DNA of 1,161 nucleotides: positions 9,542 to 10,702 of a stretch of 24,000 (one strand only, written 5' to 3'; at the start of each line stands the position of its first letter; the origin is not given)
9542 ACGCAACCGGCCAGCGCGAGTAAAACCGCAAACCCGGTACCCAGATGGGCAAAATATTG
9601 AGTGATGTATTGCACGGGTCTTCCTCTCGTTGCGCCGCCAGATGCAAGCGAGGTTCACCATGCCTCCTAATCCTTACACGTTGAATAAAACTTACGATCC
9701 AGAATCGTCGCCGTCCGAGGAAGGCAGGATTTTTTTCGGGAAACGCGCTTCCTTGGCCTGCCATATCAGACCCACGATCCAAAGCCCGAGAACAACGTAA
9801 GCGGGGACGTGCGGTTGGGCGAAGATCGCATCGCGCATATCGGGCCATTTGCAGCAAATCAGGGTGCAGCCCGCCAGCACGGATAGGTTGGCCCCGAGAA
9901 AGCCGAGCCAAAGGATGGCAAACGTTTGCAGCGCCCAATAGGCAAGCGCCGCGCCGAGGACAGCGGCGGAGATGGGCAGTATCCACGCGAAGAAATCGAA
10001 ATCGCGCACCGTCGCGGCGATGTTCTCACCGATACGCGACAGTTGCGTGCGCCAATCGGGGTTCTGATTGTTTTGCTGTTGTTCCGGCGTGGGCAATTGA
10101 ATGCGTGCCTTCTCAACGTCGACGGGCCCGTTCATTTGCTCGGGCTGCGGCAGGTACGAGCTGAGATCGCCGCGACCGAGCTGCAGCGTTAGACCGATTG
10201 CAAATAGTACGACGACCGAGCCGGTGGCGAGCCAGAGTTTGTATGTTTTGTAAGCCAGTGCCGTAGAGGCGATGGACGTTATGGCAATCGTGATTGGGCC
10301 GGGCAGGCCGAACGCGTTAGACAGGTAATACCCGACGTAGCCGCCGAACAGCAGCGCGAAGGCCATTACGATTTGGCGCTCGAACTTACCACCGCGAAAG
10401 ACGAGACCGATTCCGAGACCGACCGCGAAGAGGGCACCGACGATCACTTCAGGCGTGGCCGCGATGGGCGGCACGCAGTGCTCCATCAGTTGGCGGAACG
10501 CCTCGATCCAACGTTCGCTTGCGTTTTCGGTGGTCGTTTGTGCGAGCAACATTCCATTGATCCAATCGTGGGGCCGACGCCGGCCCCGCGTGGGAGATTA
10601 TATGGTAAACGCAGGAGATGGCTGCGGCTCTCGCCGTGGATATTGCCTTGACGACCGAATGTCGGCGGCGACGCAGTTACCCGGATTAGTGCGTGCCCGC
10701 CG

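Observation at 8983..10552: Two uncharacterised polytopic membrane proteins occupy the ftsA-ftsZ slot at the end of the dcw cluster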

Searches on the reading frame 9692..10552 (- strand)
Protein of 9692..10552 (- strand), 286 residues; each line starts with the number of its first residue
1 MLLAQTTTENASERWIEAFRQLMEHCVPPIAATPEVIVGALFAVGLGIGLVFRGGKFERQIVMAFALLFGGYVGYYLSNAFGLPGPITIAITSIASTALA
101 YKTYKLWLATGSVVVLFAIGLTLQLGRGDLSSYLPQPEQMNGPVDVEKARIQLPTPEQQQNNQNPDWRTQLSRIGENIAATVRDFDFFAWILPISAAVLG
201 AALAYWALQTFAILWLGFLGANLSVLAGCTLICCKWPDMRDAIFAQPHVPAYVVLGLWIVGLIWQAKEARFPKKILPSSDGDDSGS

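Call 4: search_protein_families(library=pfam, proteins=[window:9692-10552:-], max_evalue=1)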
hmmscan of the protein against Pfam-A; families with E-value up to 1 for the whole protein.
window:9692-10552:- (286 aa): 0 families

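Call 5: search_protein_families(library=ncbifam, proteins=[window:9692-10552:-], max_evalue=1)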
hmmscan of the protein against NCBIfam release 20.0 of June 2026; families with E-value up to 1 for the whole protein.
window:9692-10552:- (286 aa): 0 families

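Call 9: find_homologous_proteins(query=window:9692-10552:-)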
Query window:9692-10552:- (286 aa): 43 proteins with E <= 0.001 among 8000 candidates.
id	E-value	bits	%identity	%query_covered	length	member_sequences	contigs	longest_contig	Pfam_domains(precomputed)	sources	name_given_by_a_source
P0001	4.5e-180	615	94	100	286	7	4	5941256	-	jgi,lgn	-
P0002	1.6e-166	571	85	100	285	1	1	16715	-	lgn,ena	-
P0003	2.2e-112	393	60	100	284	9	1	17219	-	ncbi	-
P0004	1.5e-101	357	54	98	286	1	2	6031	-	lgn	-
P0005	5.3e-95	336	54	97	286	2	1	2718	-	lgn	-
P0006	6.0e-94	332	51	100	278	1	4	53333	-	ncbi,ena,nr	ncbi:MAG: hypothetical protein MI923_15765 [Phycisphaerales bacterium]|nr:hypothetical protein [Phyc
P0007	1.3e-87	312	49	97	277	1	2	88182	-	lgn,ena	-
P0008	1.1e-85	305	51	91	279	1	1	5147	-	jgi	jgi:hypothetical protein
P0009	4.7e-78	280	49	95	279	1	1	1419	-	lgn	-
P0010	1.8e-76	275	46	100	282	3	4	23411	-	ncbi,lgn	ncbi:MAG: hypothetical protein ACE5EQ_00260 [Phycisphaerae bacterium]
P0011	1.6e-74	269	46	100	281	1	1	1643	-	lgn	-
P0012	4.8e-74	267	46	97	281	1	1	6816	-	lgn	-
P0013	3.4e-73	264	45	94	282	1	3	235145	-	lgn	-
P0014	8.1e-73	263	44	97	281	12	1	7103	-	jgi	jgi:hypothetical protein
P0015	1.0e-72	263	45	92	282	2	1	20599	-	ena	-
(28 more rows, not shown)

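Call 15: find_related_loci(query=A1, collection=genome_contigs, flank=10000)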
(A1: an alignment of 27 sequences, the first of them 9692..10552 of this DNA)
Query A1 (286 aa) in genome_contigs; peptide patterns used: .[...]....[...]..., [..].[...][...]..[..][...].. (x = any residue, [..] = any of these).
81 stretches matched a pattern; 30 encode a relative of the query (tblastn E <= 1e-3); 30 distinct loci.
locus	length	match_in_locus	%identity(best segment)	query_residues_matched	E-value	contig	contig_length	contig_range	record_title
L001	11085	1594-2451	100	1-286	0e+0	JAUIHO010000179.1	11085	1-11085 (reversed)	MAG: Phycisphaerae bacterium isolate Co_bin.211 NODE_32764_length_11085_cov_0.900256, whole genome shotgun sequence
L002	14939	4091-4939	60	1-286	1e-116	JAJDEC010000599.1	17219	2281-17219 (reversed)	MAG: Phycisphaerae bacterium isolate OFTM236 OFTM236_598, whole genome shotgun sequence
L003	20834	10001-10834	51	2-286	5e-98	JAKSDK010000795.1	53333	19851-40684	MAG: Phycisphaerales bacterium isolate MAG.67 k141_9783157, whole genome shotgun sequence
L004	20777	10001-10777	51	15-275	6e-89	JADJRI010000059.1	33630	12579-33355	MAG: Planctomycetota bacterium isolate Fred_18-Q3-R57-64_MAXAC.418 tig00059139-10-336960, whole genome shotgun sequence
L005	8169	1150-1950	49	9-284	4e-84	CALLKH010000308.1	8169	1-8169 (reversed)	MAG TPA_asm: uncultured Planctomycetaceae bacterium isolate SRR6227243_bin.100_CONCOCT_v1.1_MAG genome assembly, contig:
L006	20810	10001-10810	50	15-286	3e-84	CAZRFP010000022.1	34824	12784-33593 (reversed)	MAG TPA_asm: uncultured Planctomycetaceae bacterium isolate SRP193661_co1_189 genome assembly, contig: NODE_1274_length_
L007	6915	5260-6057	52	15-284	2e-81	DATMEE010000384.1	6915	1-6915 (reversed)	MAG TPA_asm: Phycisphaerae bacterium isolate SMAG_U13427 k141_1388104, whole genome shotgun sequence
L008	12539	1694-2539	46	2-286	2e-80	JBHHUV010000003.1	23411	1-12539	MAG: Phycisphaerae bacterium isolate S.5.sp1_bin.29 NODE_516_length_23411_cov_4.745376, whole genome shotgun sequence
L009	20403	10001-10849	44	5-284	5e-78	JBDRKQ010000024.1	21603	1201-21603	MAG: Planctomycetota bacterium isolate MEGAHIT-group-1.728 k141_8872868, whole genome shotgun sequence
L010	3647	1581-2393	44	13-284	9e-76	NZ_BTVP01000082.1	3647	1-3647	MAG: Parvibaculum sp. isolate AMX-MBFR-74 sequence82, whole genome shotgun sequence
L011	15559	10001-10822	44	8-284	8e-75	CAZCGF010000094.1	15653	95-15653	MAG TPA_asm: uncultured Planctomycetaceae bacterium isolate SRP287453_co1_103 genome assembly, contig: NODE_6861_length_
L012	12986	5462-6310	45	1-286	1e-74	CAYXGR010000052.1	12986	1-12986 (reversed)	MAG TPA_asm: uncultured Planctomycetaceae bacterium isolate binchicken_co275_156 genome assembly, contig: NODE_7084_leng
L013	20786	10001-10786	45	12-274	3e-74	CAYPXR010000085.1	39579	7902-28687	MAG TPA_asm: uncultured Planctomycetaceae bacterium isolate binchicken_co200_331 genome assembly, contig: k141_161470, w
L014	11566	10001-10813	43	15-286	5e-73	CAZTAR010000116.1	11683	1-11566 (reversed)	MAG TPA_asm: uncultured Planctomycetaceae bacterium isolate binchicken_co86_159 genome assembly, contig: NODE_1944_lengt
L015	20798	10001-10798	43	15-281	6e-73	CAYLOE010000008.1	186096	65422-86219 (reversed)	MAG TPA_asm: uncultured Planctomycetaceae bacterium isolate binchicken_co350_203 genome assembly, contig: NODE_65_length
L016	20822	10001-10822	40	7-281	1e-69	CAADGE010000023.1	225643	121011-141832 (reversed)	uncultured planctomycete isolate PLA6.fa.gz genome assembly, contig: k127_1024277, whole genome shotgun sequence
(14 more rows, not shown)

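Call 23: predict_structure(alignment_id=A1)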
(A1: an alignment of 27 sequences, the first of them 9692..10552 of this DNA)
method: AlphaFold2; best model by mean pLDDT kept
length: 286 residues; sequences in the alignment: 27
mean_pLDDT: 76.7   pTM: 0.62
mean pLDDT of the five models: 76.7, 73.5, 70.3, 70.1, 68.6
residues with pLDDT >= 90: 95; 70-90: 100; 50-70: 59; < 50: 32
segments of 3 or more residues with pLDDT < 50: 2-5, 128-130, 134-136, 140-153, 281-286
pLDDT, mean of each block of 10 residues (from residue 1): 53 78 81 92 94 86 90 95 95 94 85 76 58 50 44 59 66 74 66 70 70 87 95 91 89 95 82 51 47
secondary structure, 60 per line:
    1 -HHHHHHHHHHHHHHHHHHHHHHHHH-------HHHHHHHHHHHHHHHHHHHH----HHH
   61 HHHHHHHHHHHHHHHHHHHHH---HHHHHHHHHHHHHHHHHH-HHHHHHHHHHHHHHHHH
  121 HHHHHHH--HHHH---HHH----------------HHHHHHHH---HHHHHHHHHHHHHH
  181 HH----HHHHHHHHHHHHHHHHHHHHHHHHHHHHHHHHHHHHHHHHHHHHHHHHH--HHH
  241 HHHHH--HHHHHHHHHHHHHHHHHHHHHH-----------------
elements in order: H2-26 H34-53 H58-81 H85-102 H104-127 H130-133 H156-163 H167-182 H187-235 H238-245 H248-269

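Call 31: fold_search(model_id=the predicted structure, library=pdb)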
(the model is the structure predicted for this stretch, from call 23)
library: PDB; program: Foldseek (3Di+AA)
matches with E <= 10: 43; with E <= 0.001: 0
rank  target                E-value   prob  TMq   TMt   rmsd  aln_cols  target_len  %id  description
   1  6h2e_Q                2.2e+00  0.10  0.17  0.18  26.6       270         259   16  Structure of the soluble AhlC of the tripartite alpha-pore forming toxin, AHL, from Aeromonas hydrophila. (released 2019-07-10)
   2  4tql_B                2.2e+00  0.06  0.12  0.14  30.4       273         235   10  Computationally designed three helix bundle (released 2014-10-15)
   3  9a69_B                2.6e+00  0.05  0.11  0.06  57.1       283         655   12  Integrative model of MCPB-MCPC by crosslinking MS and deep learning (released 2024-09-18)
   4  7zde_C                3.3e+00  0.05  0.14  0.08  24.3       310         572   11  IF(apo/as isolated) conformation of CydDC in AMP-PNP(CydD) bound state (Dataset-4) (released 2023-04-19)
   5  3zx6_A                3.7e+00  0.04  0.13  0.13  48.8       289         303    8  Structure of Hamp(AF1503)-Tsr fusion - Hamp (A291V) mutant (released 2012-02-29)
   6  2ch7_A                3.9e+00  0.08  0.18  0.17  46.0       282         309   11  Crystal structure of the cytoplasmic domain of a bacterial chemoreceptor from Thermotoga maritima (released 2006-04-18)
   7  6grj_B                4.1e+00  0.06  0.14  0.12  41.2       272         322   12  Structure of the AhlB pore of the tripartite alpha-pore forming toxin, AHL, from Aeromonas hydrophila. (released 2019-07-03)
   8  8t4f_B                4.1e+00  0.02  0.11  0.07  26.6       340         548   12  Transporter associated with antigen processing (TAP) bound to the 9-mer peptide RRYQKSTEL (released 2024-06-19)
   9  4mrn_B                4.5e+00  0.04  0.14  0.07  25.0       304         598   14  Structure of a bacterial Atm1-family ABC transporter (released 2014-03-19)
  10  9ce2_m                4.9e+00  0.06  0.09  0.12   8.3        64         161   20  Respiratory supercomplex I+III2+IV open state (released 2025-07-09)
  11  9f63                  4.9e+00  0.04  0.16  0.12  25.3       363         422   12  Crystal structure of Saccharomyces cerevisiae pH nine-sensitive protein 1 (PNS1) (released 2024-05-15)
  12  6h2f_B                5.7e+00  0.05  0.15  0.13  40.0       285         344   13  Structure of the pre-pore AhlB of the tripartite alpha-pore forming toxin, AHL, from Aeromonas hydrophila. (released 2019-07-10)
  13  7ocy_B                5.7e+00  0.02  0.11  0.07  27.7       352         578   11  Enterococcus faecalis EfrCD in complex with a nanobody (released 2022-05-18)
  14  4ayx                  6.0e+00  0.03  0.14  0.08  23.2       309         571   13  STRUCTURE OF THE HUMAN MITOCHONDRIAL ABC TRANSPORTER, ABCB10 (ROD FORM B) (released 2012-07-11)
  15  9ep0                  6.3e+00  0.11  0.15  0.13   9.6        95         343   22  Dolichyl phosphate mannose synthase in complex with donor (GDP-Man) and traces of acceptor (Dol55P) and product (Dol55P- (released 2025-10-01)
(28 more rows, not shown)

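Call 33: search_solved_structures(query=A1, max_evalue=10)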
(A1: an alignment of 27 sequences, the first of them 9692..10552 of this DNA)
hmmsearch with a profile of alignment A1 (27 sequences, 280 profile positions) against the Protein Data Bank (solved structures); distinct sequences matched with E-value up to 10: 1.
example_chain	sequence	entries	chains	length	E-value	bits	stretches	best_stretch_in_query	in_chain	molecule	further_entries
5x9x_A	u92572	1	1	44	3.4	9.9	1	138-174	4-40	Metabotropic GABA-B receptor subtype 1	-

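Call 40: search_protein_representatives(alignment_id=A1)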
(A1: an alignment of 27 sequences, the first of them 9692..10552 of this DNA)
Query: 27 sequences, 280 profile positions. Proteins with E-value up to 0.001 (for the whole library): 175; up to 1e-10: 46; up to 1e-30: 13. The best 150 are listed.
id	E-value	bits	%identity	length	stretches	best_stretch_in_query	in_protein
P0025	6.1e-121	419.2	-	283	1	2-275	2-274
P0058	3.1e-119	413.6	-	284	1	5-280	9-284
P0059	2.1e-89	315.7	-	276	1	7-280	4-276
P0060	1.7e-73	263.5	-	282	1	4-274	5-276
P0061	1.2e-70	254.2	-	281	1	6-273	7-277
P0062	2.4e-66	240.1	-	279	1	5-272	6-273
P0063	1.6e-61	224.2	-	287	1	9-269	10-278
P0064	2.4e-50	187.6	-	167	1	3-173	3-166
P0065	2.3e-49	184.4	-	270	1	5-274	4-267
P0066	2.9e-45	170.9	-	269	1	4-273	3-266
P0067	1.1e-35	139.5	-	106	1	171-274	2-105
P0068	1.5e-34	135.8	-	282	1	4-271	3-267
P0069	7.7e-34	133.5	-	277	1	11-273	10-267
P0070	3.4e-30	121.5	-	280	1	5-263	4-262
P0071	9.3e-26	106.9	-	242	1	41-267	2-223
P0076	3.4e-19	85.4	-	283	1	7-265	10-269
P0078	3.1e-15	72.4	-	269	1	27-260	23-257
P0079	1.4e-14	70.3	-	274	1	11-274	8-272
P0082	5.3e-14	68.4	-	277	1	19-265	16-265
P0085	1.8e-13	66.6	-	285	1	11-271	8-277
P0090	1.9e-12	63.3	-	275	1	11-275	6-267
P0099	3.0e-11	59.3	-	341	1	30-254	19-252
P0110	6.6e-10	54.9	-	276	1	32-274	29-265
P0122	4.5e-09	52.2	-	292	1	6-262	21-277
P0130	2.3e-08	49.9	-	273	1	19-260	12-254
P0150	7.9e-07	44.8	-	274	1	17-264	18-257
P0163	2.2e-06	43.4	-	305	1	35-259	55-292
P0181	1.7e-05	40.5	-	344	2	33-180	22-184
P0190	4.3e-05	39.1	-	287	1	34-275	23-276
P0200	1.8e-04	37.1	-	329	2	30-116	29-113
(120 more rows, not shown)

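Call 41: search_protein_families(library=pfam, proteins=[P0068, P0070, P0076, P0078, P0079, P0082, P0085, P0099, P0122, P0163], max_evalue=1)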
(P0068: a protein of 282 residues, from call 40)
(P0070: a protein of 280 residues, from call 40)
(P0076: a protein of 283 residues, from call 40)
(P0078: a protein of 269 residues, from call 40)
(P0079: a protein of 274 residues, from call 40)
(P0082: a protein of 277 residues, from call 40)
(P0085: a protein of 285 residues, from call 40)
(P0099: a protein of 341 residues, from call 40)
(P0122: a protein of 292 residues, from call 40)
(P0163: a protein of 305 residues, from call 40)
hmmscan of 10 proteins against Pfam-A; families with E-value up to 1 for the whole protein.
P0068 (282 aa): 1 family
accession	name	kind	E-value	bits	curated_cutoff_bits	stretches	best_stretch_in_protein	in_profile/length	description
PF05915.17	TMEM_230_134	-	0.0079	16.8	26.8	1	19-52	38-71/119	Transmembrane proteins 230/134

P0070 (280 aa): 0 families

P0076 (283 aa): 4 families
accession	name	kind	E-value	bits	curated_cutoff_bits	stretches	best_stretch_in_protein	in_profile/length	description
PF04610.19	TrbL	-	0.0015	18.8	25.9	1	173-267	85-179/215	TrbL/VirB6 plasmid conjugal transfer protein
PF08285.16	DPM3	-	0.039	14.6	25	1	210-270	10-67/90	Dolichol-phosphate mannosyltransferase subunit 3 (DPM3)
PF01761.26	DHQ_synthase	-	0.15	12.2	24.2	1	179-222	25-68/115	3-dehydroquinate synthase N-terminal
PF09973.14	DUF2208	-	0.36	10.9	24.3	1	240-269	17-46/231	Predicted membrane protein (DUF2208)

P0078 (269 aa): 3 families
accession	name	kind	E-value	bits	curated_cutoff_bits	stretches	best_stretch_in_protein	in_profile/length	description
PF04335.19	VirB8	-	0.017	15.4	23.2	1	99-153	26-81/213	VirB8 protein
PF03901.23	Glyco_transf_22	-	0.19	11.3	23.8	1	71-121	262-314/414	Alg9-like mannosyltransferase family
PF11658.13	CBP_BcsG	-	0.3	10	24.8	1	80-130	94-144/516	Cellulose biosynthesis protein BcsG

P0079 (274 aa): 3 families
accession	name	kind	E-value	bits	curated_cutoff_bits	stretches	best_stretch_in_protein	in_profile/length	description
PF11239.13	DUF3040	-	0.046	14.4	24.7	1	157-220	23-82/84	Protein of unknown function (DUF3040)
PF25688.1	P22_gp7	-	0.17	12.1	28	1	43-89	175-221/230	Bacteriophage P22 DNA ejection protein gp7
PF11981.13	DUF3482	-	0.65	9.8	29.2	1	141-212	115-182/293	Domain of unknown function (DUF3482)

P0082 (277 aa): 1 family
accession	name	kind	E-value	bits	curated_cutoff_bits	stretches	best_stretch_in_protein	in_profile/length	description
PF10688.14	Imp-YgjV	-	0.15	12.3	23.5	1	84-111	117-144/159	Bacterial inner membrane protein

P0085 (285 aa): 2 families
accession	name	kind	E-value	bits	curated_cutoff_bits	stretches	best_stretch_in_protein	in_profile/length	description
PF15088.11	NADH_dh_m_C1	-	0.059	13.4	27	1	182-204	10-32/49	NADH dehydrogenase [ubiquinone] 1 subunit C1, mitochondrial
PF14143.11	YrhC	-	0.11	13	27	1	222-268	15-60/72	YrhC-like protein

P0099 (341 aa): 8 families
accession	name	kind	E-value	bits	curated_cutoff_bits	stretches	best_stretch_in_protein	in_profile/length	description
PF07690.21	MFS_1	-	0.00096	18.6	33.4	1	98-265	155-291/347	Major Facilitator Superfamily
PF23800.1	DUF7176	-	0.0014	19.5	27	1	220-275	33-87/94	Family of unknown function (DUF7176)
PF13886.12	TM7S3_TM198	-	0.0014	18.8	29.2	1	176-262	102-199/199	TM7S3/TM198-like domain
PF08510.17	PIG-P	-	0.011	16.1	39.3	1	95-166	48-118/121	PIG-P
PF04355.18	BamE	-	0.018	15.3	23.2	1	289-324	10-44/71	Outer membrane protein assembly factor BamE domain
PF09802.14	Sec66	-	0.096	12.7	22.1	0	97-116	9-28/180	Preprotein translocase subunit Sec66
PF15102.11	TMEM154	-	0.21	11.9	30.3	1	242-302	65-127/153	TMEM154 protein family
PF20094.4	GWxTD_dom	-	0.31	11.2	26.9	1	300-333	105-140/172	GWxTD domain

P0122 (292 aa): 1 family
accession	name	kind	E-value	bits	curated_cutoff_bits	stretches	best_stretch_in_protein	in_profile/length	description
PF07226.16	DUF1422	-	0.044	14.3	23.2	1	199-280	7-84/114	Protein of unknown function (DUF1422)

P0163 (305 aa): 3 families
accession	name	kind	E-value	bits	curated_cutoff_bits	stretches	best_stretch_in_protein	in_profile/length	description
PF13886.12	TM7S3_TM198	-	0.0023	18.1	29.2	1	59-145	5-97/199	TM7S3/TM198-like domain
PF06738.18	ThrE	-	0.62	9.9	26.3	1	210-263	127-180/241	Putative threonine/serine exporter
PF17551.7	DUF5463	-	0.92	9.9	30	1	119-132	11-24/32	Family of unknown function (DUF5463)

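Call 42: list_cluster_members(proteins=[P0065, P0068, P0070, P0076, P0078, P0079, P0082, P0085, P0099, P0122])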
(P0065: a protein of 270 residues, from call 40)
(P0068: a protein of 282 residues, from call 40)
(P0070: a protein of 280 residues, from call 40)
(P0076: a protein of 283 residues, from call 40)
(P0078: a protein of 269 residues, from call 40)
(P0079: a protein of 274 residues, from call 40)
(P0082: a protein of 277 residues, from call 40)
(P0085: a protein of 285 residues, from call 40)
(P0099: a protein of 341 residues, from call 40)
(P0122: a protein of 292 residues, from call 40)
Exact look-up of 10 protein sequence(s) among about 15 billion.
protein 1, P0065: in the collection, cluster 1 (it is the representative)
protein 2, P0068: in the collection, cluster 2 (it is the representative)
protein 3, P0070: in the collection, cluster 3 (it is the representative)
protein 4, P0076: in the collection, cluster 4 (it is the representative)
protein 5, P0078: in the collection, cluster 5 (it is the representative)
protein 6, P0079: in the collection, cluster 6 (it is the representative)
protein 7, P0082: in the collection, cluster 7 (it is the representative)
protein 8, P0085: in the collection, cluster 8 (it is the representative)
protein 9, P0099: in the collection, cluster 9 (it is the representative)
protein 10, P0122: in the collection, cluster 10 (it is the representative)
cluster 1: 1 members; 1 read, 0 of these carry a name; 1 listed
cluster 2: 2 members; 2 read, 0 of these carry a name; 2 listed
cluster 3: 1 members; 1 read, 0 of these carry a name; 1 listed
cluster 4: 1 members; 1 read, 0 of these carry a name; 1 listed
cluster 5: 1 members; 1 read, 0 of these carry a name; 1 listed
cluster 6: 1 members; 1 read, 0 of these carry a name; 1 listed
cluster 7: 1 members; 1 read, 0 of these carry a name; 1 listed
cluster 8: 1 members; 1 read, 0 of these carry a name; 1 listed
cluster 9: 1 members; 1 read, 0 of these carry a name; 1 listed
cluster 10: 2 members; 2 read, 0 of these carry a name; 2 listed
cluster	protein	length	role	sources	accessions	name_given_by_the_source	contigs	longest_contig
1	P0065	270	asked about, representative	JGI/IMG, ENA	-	-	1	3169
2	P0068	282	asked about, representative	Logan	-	-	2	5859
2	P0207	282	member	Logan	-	-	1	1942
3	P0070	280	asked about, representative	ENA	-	-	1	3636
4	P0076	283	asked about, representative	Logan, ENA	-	-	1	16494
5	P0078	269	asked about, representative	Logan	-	-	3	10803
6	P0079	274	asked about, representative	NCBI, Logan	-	-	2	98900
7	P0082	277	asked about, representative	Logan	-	-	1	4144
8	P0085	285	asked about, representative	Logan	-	-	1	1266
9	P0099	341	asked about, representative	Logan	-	-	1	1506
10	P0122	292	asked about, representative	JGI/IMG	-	-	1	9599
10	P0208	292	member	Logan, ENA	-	-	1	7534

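Call 45: search_protein_families(library=pfam, alignment_id=A4, max_evalue=0.1)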
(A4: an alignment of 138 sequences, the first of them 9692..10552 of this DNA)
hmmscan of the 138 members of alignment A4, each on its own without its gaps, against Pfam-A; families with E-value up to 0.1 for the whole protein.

A. member 1, window:9692-10552:- (286 aa): 0 families

B. families by the number of members that match (of 138 scanned): 72 families (the first 25 are shown)
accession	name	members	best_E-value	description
PF13886.12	TM7S3_TM198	18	0.00013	TM7S3/TM198-like domain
PF09769.14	ApoO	5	0.00094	Apolipoprotein O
PF06738.18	ThrE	4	0.0016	Putative threonine/serine exporter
PF17511.7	Mobilization_B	3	0.00044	Mobilization protein B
PF11368.13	DUF3169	2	0.00063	Protein of unknown function (DUF3169)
PF20990.2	DUF2207_C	2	0.00076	Predicted membrane protein (DUF2207) C-terminal domain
PF07690.21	MFS_1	2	0.00096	Major Facilitator Superfamily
PF18967.5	PycTM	2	0.0022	Pycsar effector protein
PF11992.13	TgpA_N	2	0.0025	TgpA N-terminal domain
PF19029.5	DUF883_C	2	0.0056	DUF883 C-terminal glycine zipper region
PF13567.11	DUF4131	2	0.036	Domain of unknown function (DUF4131)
PF08285.16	DPM3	2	0.039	Dolichol-phosphate mannosyltransferase subunit 3 (DPM3)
PF11990.13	DUF3487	1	0.00018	Protein of unknown function (DUF3487)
PF09991.14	DUF2232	1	0.00046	Predicted membrane protein (DUF2232)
PF03137.26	OATP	1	0.00064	Organic Anion Transporter Polypeptide (OATP) family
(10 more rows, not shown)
